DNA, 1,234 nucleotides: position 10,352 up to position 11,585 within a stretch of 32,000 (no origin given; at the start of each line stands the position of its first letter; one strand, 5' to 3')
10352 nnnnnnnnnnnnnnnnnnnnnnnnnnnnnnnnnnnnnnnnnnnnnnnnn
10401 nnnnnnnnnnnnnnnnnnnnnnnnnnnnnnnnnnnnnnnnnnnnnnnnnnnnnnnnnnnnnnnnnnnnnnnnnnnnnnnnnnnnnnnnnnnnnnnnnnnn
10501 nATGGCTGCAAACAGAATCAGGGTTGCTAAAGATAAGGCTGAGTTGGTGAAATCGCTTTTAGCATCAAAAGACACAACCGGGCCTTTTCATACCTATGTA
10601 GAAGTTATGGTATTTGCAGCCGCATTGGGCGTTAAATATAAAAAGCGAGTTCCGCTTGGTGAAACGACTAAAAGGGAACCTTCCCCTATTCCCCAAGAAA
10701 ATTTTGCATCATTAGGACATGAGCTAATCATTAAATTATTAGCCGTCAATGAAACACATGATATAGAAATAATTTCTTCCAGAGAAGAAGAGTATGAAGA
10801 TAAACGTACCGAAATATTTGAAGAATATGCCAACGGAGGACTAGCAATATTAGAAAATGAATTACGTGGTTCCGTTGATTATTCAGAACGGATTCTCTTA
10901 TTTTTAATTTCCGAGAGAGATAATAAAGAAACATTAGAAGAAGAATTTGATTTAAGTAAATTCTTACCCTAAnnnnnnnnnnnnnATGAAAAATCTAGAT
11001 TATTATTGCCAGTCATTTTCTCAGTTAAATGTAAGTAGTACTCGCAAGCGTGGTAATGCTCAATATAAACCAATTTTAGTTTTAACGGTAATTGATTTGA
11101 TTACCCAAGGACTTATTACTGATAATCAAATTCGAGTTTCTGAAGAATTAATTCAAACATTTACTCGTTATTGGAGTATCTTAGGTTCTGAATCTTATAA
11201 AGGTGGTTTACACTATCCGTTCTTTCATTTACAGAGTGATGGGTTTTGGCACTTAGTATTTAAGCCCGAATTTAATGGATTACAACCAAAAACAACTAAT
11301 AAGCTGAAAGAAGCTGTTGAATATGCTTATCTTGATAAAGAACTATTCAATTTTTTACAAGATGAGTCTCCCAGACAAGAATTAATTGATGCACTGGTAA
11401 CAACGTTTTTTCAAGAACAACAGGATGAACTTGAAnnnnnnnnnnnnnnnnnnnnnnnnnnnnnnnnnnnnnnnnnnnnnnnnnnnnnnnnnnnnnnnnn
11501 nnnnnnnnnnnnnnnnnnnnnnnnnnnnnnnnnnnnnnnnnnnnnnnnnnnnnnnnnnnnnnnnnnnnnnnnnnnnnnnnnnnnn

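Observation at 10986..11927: HNH nuclease whose N-terminal domain may be a phosphorothioate (sulfur-binding-domain-like) reader, encoded beside the PT writer genes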

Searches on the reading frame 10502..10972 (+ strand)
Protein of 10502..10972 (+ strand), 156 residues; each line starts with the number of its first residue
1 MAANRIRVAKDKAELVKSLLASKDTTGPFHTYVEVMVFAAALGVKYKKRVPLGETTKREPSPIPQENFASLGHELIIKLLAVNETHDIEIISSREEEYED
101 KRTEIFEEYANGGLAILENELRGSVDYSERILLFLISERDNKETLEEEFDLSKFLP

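Call 3: search_protein_families(library=pfam, proteins=[window:10502-10972:+], max_evalue=0.01)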
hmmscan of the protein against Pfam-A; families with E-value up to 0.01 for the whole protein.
window:10502-10972:+ (156 aa): 0 families

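Call 4: search_protein_families(library=padloc, proteins=[window:10502-10972:+], max_evalue=0.01)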
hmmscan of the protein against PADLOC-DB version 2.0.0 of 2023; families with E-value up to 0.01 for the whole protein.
window:10502-10972:+ (156 aa): 0 families

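Call 5: search_protein_families(library=ncbifam, proteins=[window:10502-10972:+], max_evalue=0.01)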
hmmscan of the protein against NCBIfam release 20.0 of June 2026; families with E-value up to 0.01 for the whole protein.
window:10502-10972:+ (156 aa): 1 family
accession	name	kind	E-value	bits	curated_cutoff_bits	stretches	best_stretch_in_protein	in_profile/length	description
TIGR04062.1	dnd_assoc_4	equivalog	9.2e-61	204.4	74.25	1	4-155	1-151/151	DNA phosphorothioation-associated protein 4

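Call 15: search_protein_families(library=pfam, proteins=[window:10502-10972:+], max_evalue=10)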
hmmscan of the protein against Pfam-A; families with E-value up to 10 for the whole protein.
window:10502-10972:+ (156 aa): 1 family
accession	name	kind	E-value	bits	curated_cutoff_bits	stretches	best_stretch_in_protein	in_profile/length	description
PF24205.1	Antiholin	-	0.049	13.9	27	1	98-138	22-62/96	T4-like virus antiholin family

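Call 48: find_homologous_proteins(query=window:10502-10972:+, max_evalue=0.001)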
Query window:10502-10972:+ (156 aa): 1078 proteins with E <= 0.001 among 1113 candidates; the best 120 are listed.
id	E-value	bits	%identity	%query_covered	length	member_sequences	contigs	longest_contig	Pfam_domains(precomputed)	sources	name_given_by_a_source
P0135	3.1e-93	327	100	100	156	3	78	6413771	PF27807.1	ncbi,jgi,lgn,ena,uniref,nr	ncbi:DNA phosphorothioation-associated protein 4 [Anabaena sp. FACHB-709]|uniref:Dnd system-associat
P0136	4.1e-91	320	98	100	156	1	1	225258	PF27807.1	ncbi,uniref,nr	ncbi:DNA phosphorothioation-associated protein 4 [Nostoc parmelioides]|uniref:DNA phosphorothioation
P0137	2.0e-81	289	86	99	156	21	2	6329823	PF27807.1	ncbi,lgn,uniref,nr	ncbi:DNA phosphorothioation-associated protein 4 [Nostoc sp. PCC 7107]|uniref:DNA phosphorothioation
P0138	7.8e-81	287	88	99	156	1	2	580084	PF27807.1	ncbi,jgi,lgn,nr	ncbi:dnd system-associated protein 4 [Nostoc sp. RF31YmG]|jgi:dnd system-associated protein 4|nr:dnd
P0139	3.5e-80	285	88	99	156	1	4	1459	PF27807.1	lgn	-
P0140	3.8e-80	285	88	99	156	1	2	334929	PF27807.1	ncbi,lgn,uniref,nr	ncbi:MAG: DNA phosphorothioation-associated protein 4 [Nostoc sp. DedQUE08]|uniref:DNA phosphorothio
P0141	8.7e-80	284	87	99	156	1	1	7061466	PF27807.1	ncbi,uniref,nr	ncbi:DNA phosphorothioation-associated protein 4 [Nostoc sp. 'Lobaria pulmonaria (5183) cyanobiont']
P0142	8.8e-80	284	88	99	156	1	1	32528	PF27807.1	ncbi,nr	ncbi:DNA phosphorothioation-associated protein 4 [Nostoc sp. FACHB-973]|nr:DNA phosphorothioation-as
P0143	9.0e-80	284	88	99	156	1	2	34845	PF27807.1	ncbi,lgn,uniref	ncbi:MAG: DNA phosphorothioation-associated protein 4 [Nostoc sp.]|uniref:DNA phosphorothioation-ass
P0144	1.2e-79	283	88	99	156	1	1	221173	PF27807.1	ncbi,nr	ncbi:DNA phosphorothioation-associated protein 4 [Desmonostoc muscorum CCALA 125]|nr:DNA phosphoroth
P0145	1.2e-79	283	88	99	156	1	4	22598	PF27807.1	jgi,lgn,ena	-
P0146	1.3e-79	283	88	99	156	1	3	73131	PF27807.1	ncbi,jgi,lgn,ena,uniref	ncbi:DNA phosphorothioation-associated protein 4 [Nostoc sp.]|uniref:DNA phosphorothioation-associat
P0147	1.3e-79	283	88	99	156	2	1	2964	PF27807.1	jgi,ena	-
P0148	1.8e-79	283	87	99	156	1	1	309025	PF27807.1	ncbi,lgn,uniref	ncbi:DNA phosphorothioation-associated protein 4 [Nostoc sp.]|uniref:DNA phosphorothioation-associat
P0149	2.3e-79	282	86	99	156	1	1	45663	PF27807.1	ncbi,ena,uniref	ncbi:DNA phosphorothioation-associated protein 4 [uncultured Nostoc sp.]|uniref:DNA phosphorothioati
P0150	3.1e-79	282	87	99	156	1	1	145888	PF27807.1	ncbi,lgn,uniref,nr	ncbi:DNA phosphorothioation-associated protein 4 [Nostoc sp. ChiQUE01b]|uniref:DNA phosphorothioatio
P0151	4.1e-79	282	87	99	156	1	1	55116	PF27807.1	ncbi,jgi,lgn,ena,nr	ncbi:MAG: DNA phosphorothioation-associated protein 4 [Desmonostoc geniculatum HA4340-LM1]|jgi:dnd s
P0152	4.5e-79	281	86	99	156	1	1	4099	PF27807.1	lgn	-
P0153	4.5e-79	281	86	99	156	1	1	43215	PF27807.1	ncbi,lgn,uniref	ncbi:MAG: DNA phosphorothioation-associated protein 4 [Nostoc sp.]|uniref:DNA phosphorothioation-ass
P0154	4.6e-79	281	87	99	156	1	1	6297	PF27807.1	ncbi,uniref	ncbi:MAG: DNA phosphorothioation-associated protein 4 [Nostoc sp.]|uniref:DNA phosphorothioation-ass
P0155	5.0e-79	281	87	99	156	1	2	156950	PF27807.1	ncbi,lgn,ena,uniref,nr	ncbi:DNA phosphorothioation-associated protein 4 [Nostoc sp. JL33]|uniref:DNA phosphorothioation-ass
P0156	5.1e-79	281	86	99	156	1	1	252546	PF27807.1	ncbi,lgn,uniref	ncbi:DNA phosphorothioation-associated protein 4 [Nostoc sp.]|uniref:DNA phosphorothioation-associat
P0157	5.2e-79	281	86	99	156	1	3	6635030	PF27807.1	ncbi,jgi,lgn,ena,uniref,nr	ncbi:dnd system-associated protein 4 [Nostoc sp. PCC 7524]|jgi:dnd system-associated protein 4|unire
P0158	5.9e-79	281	87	99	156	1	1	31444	PF27807.1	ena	-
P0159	6.6e-79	281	87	99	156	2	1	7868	PF27807.1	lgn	-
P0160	7.3e-79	281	87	99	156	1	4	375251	PF27807.1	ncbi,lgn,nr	ncbi:MAG: DNA phosphorothioation-associated protein 4 [Nostoc sp. SerVER01]|nr:DNA phosphorothioatio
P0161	7.5e-79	281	88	99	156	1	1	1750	PF27807.1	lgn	-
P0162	8.9e-79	280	87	99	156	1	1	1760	PF27807.1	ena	-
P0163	9.1e-79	280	87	99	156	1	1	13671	PF27807.1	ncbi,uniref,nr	ncbi:DNA phosphorothioation-associated protein 4 [Nostoc commune]|uniref:DNA phosphorothioation-asso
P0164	9.4e-79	280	86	99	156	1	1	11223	PF27807.1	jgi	jgi:dnd system-associated protein 4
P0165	9.9e-79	280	87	99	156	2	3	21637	PF27807.1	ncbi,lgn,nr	ncbi:DNA phosphorothioation-associated protein 4 [Nostoc sp. HG1]|nr:DNA phosphorothioation-associat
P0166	1.1e-78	280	86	99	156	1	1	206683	PF27807.1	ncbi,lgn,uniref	ncbi:DNA phosphorothioation-associated protein 4 [Nostoc sp.]|uniref:DNA phosphorothioation-associat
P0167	1.9e-78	279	87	99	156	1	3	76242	PF27807.1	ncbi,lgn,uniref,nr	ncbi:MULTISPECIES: DNA phosphorothioation-associated protein 4 [unclassified Nostoc]|uniref:DNA phos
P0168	2.4e-78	279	86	99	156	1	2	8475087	PF27807.1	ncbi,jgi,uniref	ncbi:DNA phosphorothioation-associated protein 4 [Nostoc sp. DSM 114167]|jgi:dnd system-associated p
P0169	2.5e-78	279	86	99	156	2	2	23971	PF27807.1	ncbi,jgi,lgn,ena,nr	ncbi:MAG TPA: DNA phosphorothioation-associated protein 4 [Trichormus sp. M33_DOE_039]|nr:DNA phosph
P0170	2.7e-78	279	86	99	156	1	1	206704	PF27807.1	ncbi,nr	ncbi:MAG: DNA phosphorothioation-associated protein 4 [Nostoc sp. ChiQUE01a]|nr:DNA phosphorothioati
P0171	4.8e-78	278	86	99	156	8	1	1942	PF27807.1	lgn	-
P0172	6.6e-78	278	86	99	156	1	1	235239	PF27807.1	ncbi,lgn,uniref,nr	ncbi:MAG: DNA phosphorothioation-associated protein 4 [Nostoc sp. DedQUE04]|uniref:DNA phosphorothio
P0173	6.7e-78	278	86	99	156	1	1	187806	PF27807.1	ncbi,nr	ncbi:DNA phosphorothioation-associated protein 4 [Anabaena minutissima FACHB-250]|nr:DNA phosphoroth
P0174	9.6e-78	277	85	99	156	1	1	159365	PF27807.1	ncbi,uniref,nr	ncbi:DNA phosphorothioation-associated protein 4 [Komarekiella sp. 'clone 1']|uniref:DNA phosphoroth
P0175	1.2e-77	277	85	99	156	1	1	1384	PF27807.1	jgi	jgi:dnd system-associated protein 4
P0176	2.4e-77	276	86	99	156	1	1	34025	PF27807.1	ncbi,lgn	ncbi:MAG: DNA phosphorothioation-associated protein 4 [Trichormus sp.]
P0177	5.3e-77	275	85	99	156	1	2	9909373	PF27807.1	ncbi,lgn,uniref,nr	ncbi:hypothetical protein NIES2100_05730 [Calothrix sp. NIES-2100]|uniref:DNA phosphorothioation-ass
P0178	7.1e-77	274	86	99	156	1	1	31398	PF27807.1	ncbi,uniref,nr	ncbi:DNA phosphorothioation-associated protein 4 [Nostoc sp. 'Peltigera membranacea cyanobiont' 213]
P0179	8.9e-77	274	85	99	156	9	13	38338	PF27807.1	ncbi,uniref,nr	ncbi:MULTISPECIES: DNA phosphorothioation-associated protein 4 [Cyanophyceae]|uniref:DNA phosphoroth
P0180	9.1e-77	274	85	99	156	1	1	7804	PF27807.1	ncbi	-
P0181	3.1e-76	272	81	99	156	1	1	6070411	PF27807.1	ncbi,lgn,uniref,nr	ncbi:DNA phosphorothioation-associated protein 4 [Mastigocladopsis repens]|uniref:DNA phosphorothioa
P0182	3.7e-76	272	85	99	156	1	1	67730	PF27807.1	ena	-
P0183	9.5e-76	271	85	99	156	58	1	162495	PF27807.1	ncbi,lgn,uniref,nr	ncbi:MAG: DNA phosphorothioation-associated protein 4 [Nostoc sp. DedSLP03]|uniref:DNA phosphorothio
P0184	6.2e-75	268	79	99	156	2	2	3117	PF27807.1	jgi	jgi:dnd system-associated protein 4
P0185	8.7e-75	267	83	99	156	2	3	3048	PF27807.1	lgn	-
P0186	1.8e-74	266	80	99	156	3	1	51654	PF27807.1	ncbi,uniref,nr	ncbi:DNA phosphorothioation-associated protein 4 [Cylindrospermum sp. FACHB-282]|uniref:DNA phosphor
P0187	1.5e-73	263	83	99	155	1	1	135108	PF27807.1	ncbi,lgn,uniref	ncbi:DNA phosphorothioation-associated protein 4 [Nostoc sp.]|uniref:DNA phosphorothioation-associat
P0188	2.7e-73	263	81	99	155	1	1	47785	PF27807.1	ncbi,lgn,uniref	ncbi:DNA phosphorothioation-associated protein 4 [Nostoc sp.]|uniref:DNA phosphorothioation-associat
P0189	3.2e-73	262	82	97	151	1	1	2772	PF27807.1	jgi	jgi:dnd system-associated protein 4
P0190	4.0e-73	262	83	99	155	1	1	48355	PF27807.1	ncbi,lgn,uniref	ncbi:DNA phosphorothioation-associated protein 4 [Nostoc sp. CCY 9925]|uniref:DNA phosphorothioation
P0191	1.5e-72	260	81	99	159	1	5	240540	PF27807.1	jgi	jgi:dnd system-associated protein 4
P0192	8.9e-72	258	81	99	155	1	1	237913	PF27807.1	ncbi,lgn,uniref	ncbi:DNA phosphorothioation-associated protein 4 [Nostoc sp.]|uniref:DNA phosphorothioation-associat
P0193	7.8e-71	255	77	99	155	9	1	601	PF27807.1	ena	-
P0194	1.9e-70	253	79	99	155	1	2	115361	PF27807.1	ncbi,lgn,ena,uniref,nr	ncbi:DNA phosphorothioation-associated protein 4 [Nostoc sp. LPT]|uniref:DNA phosphorothioation-asso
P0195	2.3e-70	253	75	99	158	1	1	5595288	PF27807.1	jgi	jgi:dnd system-associated protein 4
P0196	3.6e-70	253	78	99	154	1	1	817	PF27807.1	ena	-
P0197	4.6e-70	252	85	92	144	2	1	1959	PF27807.1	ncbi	ncbi:MAG: DNA phosphorothioation-associated protein 4, partial [Nostoc sp.]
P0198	5.6e-70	252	75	99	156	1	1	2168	PF27807.1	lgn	-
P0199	1.6e-69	250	77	99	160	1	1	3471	PF27807.1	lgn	-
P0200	2.2e-68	247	75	99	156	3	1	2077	PF27807.1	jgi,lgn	-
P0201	1.4e-67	244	75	99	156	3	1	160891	PF27807.1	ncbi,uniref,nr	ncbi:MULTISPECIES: DNA phosphorothioation-associated protein 4 [Cyanophyceae]|uniref:DNA phosphoroth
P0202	4.6e-67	242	73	99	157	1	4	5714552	PF27807.1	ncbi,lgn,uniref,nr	ncbi:DNA phosphorothioation-associated protein 4 [Anabaena sp. PCC 7108]|uniref:DNA phosphorothioati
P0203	8.3e-67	242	73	99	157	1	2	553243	PF27807.1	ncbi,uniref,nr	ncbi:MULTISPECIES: DNA phosphorothioation-associated protein 4 [unclassified Anabaena]|uniref:DNA ph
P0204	4.3e-66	239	74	99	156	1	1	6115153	PF27807.1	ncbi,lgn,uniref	ncbi:DNA phosphorothioation-associated protein 4 [Anabaena azotica]|uniref:DNA phosphorothioation-as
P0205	1.6e-65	237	74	99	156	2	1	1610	PF27807.1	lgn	-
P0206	1.9e-65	237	74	90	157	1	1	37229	PF27807.1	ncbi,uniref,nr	ncbi:DNA phosphorothioation-associated protein 4 [Anabaena cylindrica UHCC 0172]|uniref:DNA phosphor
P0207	2.7e-65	237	73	99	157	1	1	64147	PF27807.1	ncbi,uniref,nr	ncbi:DNA phosphorothioation-associated protein 4 [Cronbergia sp. UHCC 0137]|uniref:DNA phosphorothio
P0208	1.0e-63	232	80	87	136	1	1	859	PF27807.1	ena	-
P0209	4.3e-62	226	71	99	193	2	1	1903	PF27807.1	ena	-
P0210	6.7e-62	226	71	99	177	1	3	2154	PF27807.1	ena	-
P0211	7.1e-62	226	71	99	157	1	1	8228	PF27807.1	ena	-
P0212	9.3e-62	225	71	99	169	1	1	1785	PF27807.1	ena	-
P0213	1.3e-61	225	70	99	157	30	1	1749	PF27807.1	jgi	jgi:dnd system-associated protein 4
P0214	2.1e-61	224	71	99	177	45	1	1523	PF27807.1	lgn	-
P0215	2.7e-61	224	70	99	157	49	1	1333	PF27807.1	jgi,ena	jgi:dnd system-associated protein 4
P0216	8.3e-61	222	71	97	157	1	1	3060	PF27807.1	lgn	-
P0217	8.4e-61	222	71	97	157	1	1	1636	PF27807.1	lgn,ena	-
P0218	8.7e-61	222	72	97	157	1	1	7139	PF27807.1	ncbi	-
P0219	1.1e-60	222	70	99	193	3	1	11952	PF27807.1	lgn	-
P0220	1.5e-60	221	71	97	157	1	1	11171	PF27807.1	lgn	-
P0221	4.1e-60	220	70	97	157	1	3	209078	PF27807.1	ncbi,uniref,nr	ncbi:DNA phosphorothioation-associated protein 4 [Funiculus sociatus GB2-A5]|uniref:DNA phosphorothi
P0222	5.9e-60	219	68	99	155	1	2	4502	PF27807.1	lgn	-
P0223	6.5e-60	219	71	97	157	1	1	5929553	PF27807.1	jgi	jgi:dnd system-associated protein 4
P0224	6.7e-60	219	70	98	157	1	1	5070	PF27807.1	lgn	-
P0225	7.6e-60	219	69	97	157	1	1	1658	PF27807.1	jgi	-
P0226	7.8e-60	219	70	97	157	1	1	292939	PF27807.1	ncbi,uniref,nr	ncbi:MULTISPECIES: DNA phosphorothioation-associated protein 4 [Cyanophyceae]|uniref:DNA phosphoroth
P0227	8.2e-60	219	70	97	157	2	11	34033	PF27807.1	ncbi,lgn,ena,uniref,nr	ncbi:DNA phosphorothioation-associated protein 4 [Dolichospermum sp. LEGE 00246]|uniref:DNA phosphor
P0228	9.1e-60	219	70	97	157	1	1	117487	PF27807.1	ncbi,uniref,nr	ncbi:DNA phosphorothioation-associated protein 4 [Tolypothrix sp. FACHB-123]|uniref:DNA phosphorothi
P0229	1.2e-59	218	70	97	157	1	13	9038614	PF27807.1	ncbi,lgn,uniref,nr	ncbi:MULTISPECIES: DNA phosphorothioation-associated protein 4 [unclassified Tolypothrix]|uniref:DNA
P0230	1.4e-59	218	68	97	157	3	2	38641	PF27807.1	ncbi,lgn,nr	ncbi:MAG: DNA phosphorothioation-associated protein 4 [Scytonema sp. RU_4_4]|nr:DNA phosphorothioati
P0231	1.6e-59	218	69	98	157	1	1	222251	PF27807.1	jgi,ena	jgi:dnd system-associated protein 4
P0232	1.7e-59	218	70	98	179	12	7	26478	PF27807.1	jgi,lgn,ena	jgi:dnd system-associated protein 4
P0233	1.7e-59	218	70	97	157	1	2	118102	PF27807.1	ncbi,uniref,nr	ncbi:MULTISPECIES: DNA phosphorothioation-associated protein 4 [Calothrix]|uniref:DNA phosphorothioa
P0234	1.9e-59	218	70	97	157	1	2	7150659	PF27807.1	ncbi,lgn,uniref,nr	ncbi:hypothetical protein NIES4072_51640 [Nostoc commune NIES-4072]|uniref:Dnd system-associated pro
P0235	2.5e-59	217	66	99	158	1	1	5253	PF27807.1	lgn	-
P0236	2.7e-59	217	70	97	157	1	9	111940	PF27807.1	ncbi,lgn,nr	ncbi:DNA phosphorothioation-associated protein 4 [Calothrix membranacea FACHB-236]|nr:DNA phosphorot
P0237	2.8e-59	217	68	97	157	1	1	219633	PF27807.1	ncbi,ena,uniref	ncbi:DNA phosphorothioation-associated protein 4 [Funiculus sociatus]|uniref:DNA phosphorothioation-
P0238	3.0e-59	217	70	97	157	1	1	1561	PF27807.1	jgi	-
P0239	3.2e-59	217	69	97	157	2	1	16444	PF27807.1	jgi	jgi:dnd system-associated protein 4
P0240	3.6e-59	217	70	97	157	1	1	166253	PF27807.1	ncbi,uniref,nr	ncbi:DNA phosphorothioation-associated protein 4 [Nostoc flagelliforme FACHB-838]|uniref:DNA phospho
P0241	5.3e-59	216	68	97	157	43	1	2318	PF27807.1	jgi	jgi:dnd system-associated protein 4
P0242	5.3e-59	216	71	97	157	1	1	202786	PF27807.1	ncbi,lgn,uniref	ncbi:DNA phosphorothioation-associated protein 4 [Nostoc sp.]|uniref:DNA phosphorothioation-associat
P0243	6.6e-59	216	69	97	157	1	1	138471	PF27807.1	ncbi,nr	ncbi:DNA phosphorothioation-associated protein 4 [Calothrix sp. FACHB-156]|nr:DNA phosphorothioation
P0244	6.8e-59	216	69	97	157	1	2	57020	PF27807.1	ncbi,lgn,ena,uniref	ncbi:DNA phosphorothioation-associated protein 4 [Nostoc sp.]|uniref:DNA phosphorothioation-associat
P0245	7.2e-59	216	70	97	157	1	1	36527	PF27807.1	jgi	jgi:dnd system-associated protein 4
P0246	7.5e-59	216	70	97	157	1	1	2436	PF27807.1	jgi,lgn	-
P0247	7.6e-59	216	69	97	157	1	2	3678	PF27807.1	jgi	-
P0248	8.5e-59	216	68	97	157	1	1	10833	PF27807.1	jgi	jgi:dnd system-associated protein 4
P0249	8.5e-59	216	68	99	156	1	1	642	PF27807.1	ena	-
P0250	8.7e-59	216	69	98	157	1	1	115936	PF27807.1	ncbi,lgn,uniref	ncbi:DNA phosphorothioation-associated protein 4 [Nostoc sp. CCY0012]|uniref:DNA phosphorothioation-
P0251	9.3e-59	216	69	97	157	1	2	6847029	PF27807.1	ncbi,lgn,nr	ncbi:hypothetical protein NIES4074_19150 [Cylindrospermum sp. NIES-4074]|nr:hypothetical protein NIE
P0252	9.3e-59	216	70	97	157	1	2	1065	PF27807.1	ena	-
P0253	1.0e-58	215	68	97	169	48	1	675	PF27807.1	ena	-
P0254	1.1e-58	215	70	97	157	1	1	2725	PF27807.1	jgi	jgi:dnd system-associated protein 4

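Call 51: search_solved_structures(query=A2, max_evalue=10, show_alignments=2)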
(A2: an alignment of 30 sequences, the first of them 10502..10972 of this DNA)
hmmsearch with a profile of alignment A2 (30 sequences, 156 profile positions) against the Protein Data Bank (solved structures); distinct sequences matched with E-value up to 10: 0.

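Call 54: predict_structure(alignment_id=A2)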
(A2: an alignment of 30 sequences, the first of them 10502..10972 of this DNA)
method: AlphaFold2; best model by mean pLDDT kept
length: 156 residues; sequences in the alignment: 30
mean_pLDDT: 69.7   pTM: 0.69
mean pLDDT of the five models: 69.7, 65.9, 62.1, 55.8, 39.0
residues with pLDDT >= 90: 8; 70-90: 80; 50-70: 41; < 50: 27
segments of 3 or more residues with pLDDT < 50: 1-3, 58-67, 142-151, 153-156
pLDDT, mean of each block of 10 residues (from residue 1): 64 83 72 83 87 60 49 69 77 68 86 88 68 66 43 44
secondary structure, 60 per line:
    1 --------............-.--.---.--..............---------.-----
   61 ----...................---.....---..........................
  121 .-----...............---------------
elements in order: H10-19 H32-45 H65-83 H87-91 H95-121 H127-141

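Call 59: fold_search(model_id=the predicted structure, library=pdb)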
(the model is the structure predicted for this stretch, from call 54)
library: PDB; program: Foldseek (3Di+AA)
matches with E <= 10: 50; with E <= 0.001: 0
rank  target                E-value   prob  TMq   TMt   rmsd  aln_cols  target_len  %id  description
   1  9n9g_F                8.3e-01  0.10  0.23  0.21  14.7       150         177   17  Cryo-EM structure of the human Hec1-Nuf2 dimer bound to the paclitaxel-stabilized microtubule (released 2026-02-04)
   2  7x4e                  2.4e+00  0.47  0.45  0.57   5.1       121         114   13  Structure of 10635-DndE (released 2022-04-20)
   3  9nst_D                2.6e+00  0.05  0.23  0.14  17.9       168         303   15  Bacterial Pictet-Spenglerase KslB in complex with product of L-Trp and a-ketoglutaric acid (released 2025-04-23)
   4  5wtu_A                2.8e+00  0.25  0.37  0.52   5.8       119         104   13  Crystal structure of DndE G21/24K mutant involved in DNA phosphorothioation (released 2018-02-21)
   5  9nst_B                3.1e+00  0.04  0.23  0.14  18.7       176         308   15  Bacterial Pictet-Spenglerase KslB in complex with product of L-Trp and a-ketoglutaric acid (released 2025-04-23)
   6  4z32_E                3.4e+00  0.06  0.22  0.11  12.6       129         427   10  Crystal Structure of the FERM-SH2 Domains of Jak2 (released 2016-06-22)
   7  7ooc_F                3.6e+00  0.02  0.15  0.15  18.8       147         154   10  Mycoplasma pneumoniae 30S subunit of ribosomes in chloramphenicol-treated cells (released 2022-05-25)
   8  4z32_F                3.8e+00  0.06  0.22  0.11  12.6       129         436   10  Crystal Structure of the FERM-SH2 Domains of Jak2 (released 2016-06-22)
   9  6yxx_BK               3.8e+00  0.03  0.19  0.15  21.2       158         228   14  State A of the Trypanosoma brucei mitoribosomal large subunit assembly intermediate (released 2020-10-14)
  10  6th6_Ai               4.2e+00  0.02  0.17  0.13  16.5       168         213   10  Cryo-EM Structure of T. kodakarensis 70S ribosome (released 2020-07-29)
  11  2k4e_MODEL_1_A        4.4e+00  0.06  0.24  0.27  12.3       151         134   10  Solution structure of the HIV-2 UNMYRISTOYLATED MATRIX PROTEIN (released 2008-08-12)
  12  4z32_A                4.7e+00  0.05  0.22  0.11  12.6       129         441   10  Crystal Structure of the FERM-SH2 Domains of Jak2 (released 2016-06-22)
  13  9nst_E                4.7e+00  0.04  0.21  0.13  14.2       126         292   13  Bacterial Pictet-Spenglerase KslB in complex with product of L-Trp and a-ketoglutaric acid (released 2025-04-23)
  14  4j24_A                4.7e+00  0.02  0.16  0.12  16.9       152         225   10  Estrogen Receptor in complex with proline-flanked LXXLL peptides (released 2013-03-13)
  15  9nss_A                5.2e+00  0.04  0.26  0.16  16.6       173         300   13  Bacterial Pictet-Spenglerase KslB in complex with L-Trp alternative binding mode (released 2025-04-23)
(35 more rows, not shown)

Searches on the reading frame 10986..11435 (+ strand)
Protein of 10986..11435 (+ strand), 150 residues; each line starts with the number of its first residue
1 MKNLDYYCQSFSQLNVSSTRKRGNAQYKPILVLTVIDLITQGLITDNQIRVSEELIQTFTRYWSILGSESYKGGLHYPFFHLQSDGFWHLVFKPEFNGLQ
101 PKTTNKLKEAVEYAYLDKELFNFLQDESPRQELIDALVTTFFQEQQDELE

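Call 71: search_protein_representatives(protein=window:10986-11435:+)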
Query: 150 residues. Proteins with E-value up to 0.001 (for the whole library): 1683; up to 1e-10: 541; up to 1e-30: 13. The best 150 are listed.
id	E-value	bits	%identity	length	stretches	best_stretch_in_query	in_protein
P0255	1.5e-50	187.2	56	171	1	3-150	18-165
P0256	8.9e-50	184.7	68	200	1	25-148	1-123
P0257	1.8e-48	180.4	78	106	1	1-102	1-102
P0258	1.3e-47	177.6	60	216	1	2-149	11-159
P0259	1.4e-45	171.0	54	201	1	4-150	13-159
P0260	2.8e-43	163.6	42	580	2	5-144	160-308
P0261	6.1e-41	156.0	54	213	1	2-147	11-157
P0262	3.3e-40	153.6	51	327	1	2-149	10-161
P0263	9.2e-39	149.0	49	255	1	2-150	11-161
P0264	1.8e-38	148.0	37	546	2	4-144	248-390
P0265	1.0e-35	139.1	51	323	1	2-150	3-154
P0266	2.3e-34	134.7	48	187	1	2-149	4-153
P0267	9.4e-32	126.2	50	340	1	2-144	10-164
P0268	2.1e-30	121.9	41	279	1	3-145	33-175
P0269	4.0e-29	117.7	45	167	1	2-150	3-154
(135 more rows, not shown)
